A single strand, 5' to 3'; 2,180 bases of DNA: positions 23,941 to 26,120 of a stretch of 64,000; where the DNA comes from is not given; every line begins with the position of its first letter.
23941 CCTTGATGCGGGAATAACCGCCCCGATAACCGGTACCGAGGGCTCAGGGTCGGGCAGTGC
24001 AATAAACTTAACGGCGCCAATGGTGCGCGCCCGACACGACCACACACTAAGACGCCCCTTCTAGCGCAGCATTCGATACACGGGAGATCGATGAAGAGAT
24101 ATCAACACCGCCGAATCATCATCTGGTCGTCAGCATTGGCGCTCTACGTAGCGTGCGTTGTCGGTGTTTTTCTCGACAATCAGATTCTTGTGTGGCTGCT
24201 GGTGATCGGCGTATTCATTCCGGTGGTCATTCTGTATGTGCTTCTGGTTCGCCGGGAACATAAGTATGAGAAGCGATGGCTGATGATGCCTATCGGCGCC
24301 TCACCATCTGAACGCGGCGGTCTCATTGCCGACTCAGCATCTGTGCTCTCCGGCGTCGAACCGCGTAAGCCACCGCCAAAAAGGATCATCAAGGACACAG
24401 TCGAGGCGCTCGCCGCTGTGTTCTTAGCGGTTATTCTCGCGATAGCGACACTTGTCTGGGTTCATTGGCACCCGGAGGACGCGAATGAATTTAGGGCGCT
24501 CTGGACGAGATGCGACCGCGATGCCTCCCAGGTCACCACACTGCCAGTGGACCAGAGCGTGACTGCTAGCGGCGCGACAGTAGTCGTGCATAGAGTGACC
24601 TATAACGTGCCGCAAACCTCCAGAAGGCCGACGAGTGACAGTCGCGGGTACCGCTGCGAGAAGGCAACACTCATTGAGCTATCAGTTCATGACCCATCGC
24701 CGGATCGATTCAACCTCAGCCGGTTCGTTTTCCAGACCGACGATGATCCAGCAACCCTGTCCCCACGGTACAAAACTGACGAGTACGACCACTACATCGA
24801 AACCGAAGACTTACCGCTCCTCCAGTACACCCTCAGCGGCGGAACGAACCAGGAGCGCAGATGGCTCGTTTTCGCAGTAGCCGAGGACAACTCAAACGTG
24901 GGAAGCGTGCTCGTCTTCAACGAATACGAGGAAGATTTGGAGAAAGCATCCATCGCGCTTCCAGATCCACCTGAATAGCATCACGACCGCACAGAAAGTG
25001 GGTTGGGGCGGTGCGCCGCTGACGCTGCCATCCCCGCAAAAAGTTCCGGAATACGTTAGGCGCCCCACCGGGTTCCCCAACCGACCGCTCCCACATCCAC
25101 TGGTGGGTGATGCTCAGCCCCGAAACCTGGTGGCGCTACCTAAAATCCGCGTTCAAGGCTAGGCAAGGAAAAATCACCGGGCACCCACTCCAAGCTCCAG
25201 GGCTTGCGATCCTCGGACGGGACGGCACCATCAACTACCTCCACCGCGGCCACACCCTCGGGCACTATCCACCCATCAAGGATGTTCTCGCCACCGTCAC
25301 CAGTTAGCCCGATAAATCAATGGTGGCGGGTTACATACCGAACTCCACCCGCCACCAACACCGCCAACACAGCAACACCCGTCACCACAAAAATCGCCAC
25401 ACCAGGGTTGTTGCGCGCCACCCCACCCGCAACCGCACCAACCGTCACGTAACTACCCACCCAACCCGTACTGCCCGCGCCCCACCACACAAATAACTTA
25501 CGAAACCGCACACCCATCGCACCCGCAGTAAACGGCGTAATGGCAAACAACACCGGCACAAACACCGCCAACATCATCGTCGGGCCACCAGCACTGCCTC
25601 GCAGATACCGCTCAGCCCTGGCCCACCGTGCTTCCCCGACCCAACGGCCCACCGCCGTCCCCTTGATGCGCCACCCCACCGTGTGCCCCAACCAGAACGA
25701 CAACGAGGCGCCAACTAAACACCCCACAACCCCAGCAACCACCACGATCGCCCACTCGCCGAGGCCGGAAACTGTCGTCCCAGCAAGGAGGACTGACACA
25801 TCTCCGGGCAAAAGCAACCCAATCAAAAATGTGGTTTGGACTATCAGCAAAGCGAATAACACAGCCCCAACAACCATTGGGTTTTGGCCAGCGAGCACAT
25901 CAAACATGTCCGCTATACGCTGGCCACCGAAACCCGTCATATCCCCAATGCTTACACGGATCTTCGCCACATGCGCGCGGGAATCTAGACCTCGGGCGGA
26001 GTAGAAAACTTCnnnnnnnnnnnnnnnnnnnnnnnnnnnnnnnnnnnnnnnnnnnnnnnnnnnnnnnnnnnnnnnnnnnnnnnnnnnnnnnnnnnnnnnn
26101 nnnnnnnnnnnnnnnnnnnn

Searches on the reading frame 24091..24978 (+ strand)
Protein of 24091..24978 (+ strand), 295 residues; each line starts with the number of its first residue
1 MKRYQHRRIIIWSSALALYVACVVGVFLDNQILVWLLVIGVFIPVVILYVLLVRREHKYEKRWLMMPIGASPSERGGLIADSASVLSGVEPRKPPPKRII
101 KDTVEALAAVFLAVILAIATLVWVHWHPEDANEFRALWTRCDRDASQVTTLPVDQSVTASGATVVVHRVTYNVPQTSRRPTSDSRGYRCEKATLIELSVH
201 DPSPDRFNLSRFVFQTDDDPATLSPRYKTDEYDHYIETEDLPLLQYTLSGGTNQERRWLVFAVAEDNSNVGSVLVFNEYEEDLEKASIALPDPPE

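Call 15: search_protein_families(library=pfam, proteins=[window:24091-24978:+], max_evalue=0.001)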
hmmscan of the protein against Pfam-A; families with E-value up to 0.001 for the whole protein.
window:24091-24978:+ (295 aa): 0 families

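Call 22: search_protein_families(library=pfam, proteins=[window:24091-24978:+], max_evalue=10)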
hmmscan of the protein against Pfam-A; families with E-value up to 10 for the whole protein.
window:24091-24978:+ (295 aa): 5 families
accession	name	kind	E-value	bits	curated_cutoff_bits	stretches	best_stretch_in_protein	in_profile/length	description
PF13786.12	DUF4179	-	0.12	13.3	30.1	1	97-172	3-82/94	Domain of unknown function (DUF4179)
PF19517.4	DUF6050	-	0.58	10.9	27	1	9-60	59-111/116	Family of unknown function (DUF6050)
PF11992.13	TgpA_N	-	2.6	7.4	30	1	13-118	105-179/333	TgpA N-terminal domain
PF20177.3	DUF6542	-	3.3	8.1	27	1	9-56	2-51/123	Domain of unknown function (DUF6542)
PF11808.13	PhoR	-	4.2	8.3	27.1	1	11-50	6-43/86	Phosphate regulon sensor protein PhoR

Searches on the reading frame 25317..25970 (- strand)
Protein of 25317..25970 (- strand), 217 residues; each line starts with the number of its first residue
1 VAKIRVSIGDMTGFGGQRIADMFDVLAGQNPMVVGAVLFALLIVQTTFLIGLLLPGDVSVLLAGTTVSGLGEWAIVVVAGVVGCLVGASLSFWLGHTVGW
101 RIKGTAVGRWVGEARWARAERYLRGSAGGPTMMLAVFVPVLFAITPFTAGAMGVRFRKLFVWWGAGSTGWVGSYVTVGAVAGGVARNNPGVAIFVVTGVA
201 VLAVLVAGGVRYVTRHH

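Call 8: search_protein_families(library=pfam, proteins=[window:25317-25970:-], max_evalue=0.01)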
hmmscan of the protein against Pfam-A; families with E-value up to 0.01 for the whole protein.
window:25317-25970:- (217 aa): 1 family
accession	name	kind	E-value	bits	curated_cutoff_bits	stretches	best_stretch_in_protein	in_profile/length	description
PF09335.16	VTT_dom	-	4.7e-13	50.1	33.9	1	55-179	2-122/123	VTT domain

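Call 9: search_protein_families(library=ncbifam, proteins=[window:25317-25970:-], max_evalue=0.01)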
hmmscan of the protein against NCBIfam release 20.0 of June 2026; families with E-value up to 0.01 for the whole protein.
window:25317-25970:- (217 aa): 2 families
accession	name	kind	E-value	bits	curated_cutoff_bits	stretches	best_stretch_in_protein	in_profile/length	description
NF008102.0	PRK10847.1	equivalog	1.2e-11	44.8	236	1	27-216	22-210/219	DedA family protein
NF052604.1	UndecprPTUtpABac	equivalog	0.0085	16.2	250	0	55-207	30-183/198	undecaprenyl phosphate transporter UptA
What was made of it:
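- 25317..25970 (-): DedA/VTT-domain membrane protein. It is a local neighbour and not part of the conserved unit. Pfam VTT_dom E 4.7e-13; NCBIfam DedA (calls 8, 9).
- Checked: 25317-25970: DedA/VTT domain (calls 8, 9).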

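Call 10: search_protein_families(library=padloc, proteins=[window:25317-25970:-], max_evalue=0.01)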
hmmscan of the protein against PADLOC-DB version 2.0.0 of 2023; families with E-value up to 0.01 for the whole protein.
window:25317-25970:- (217 aa): 0 families
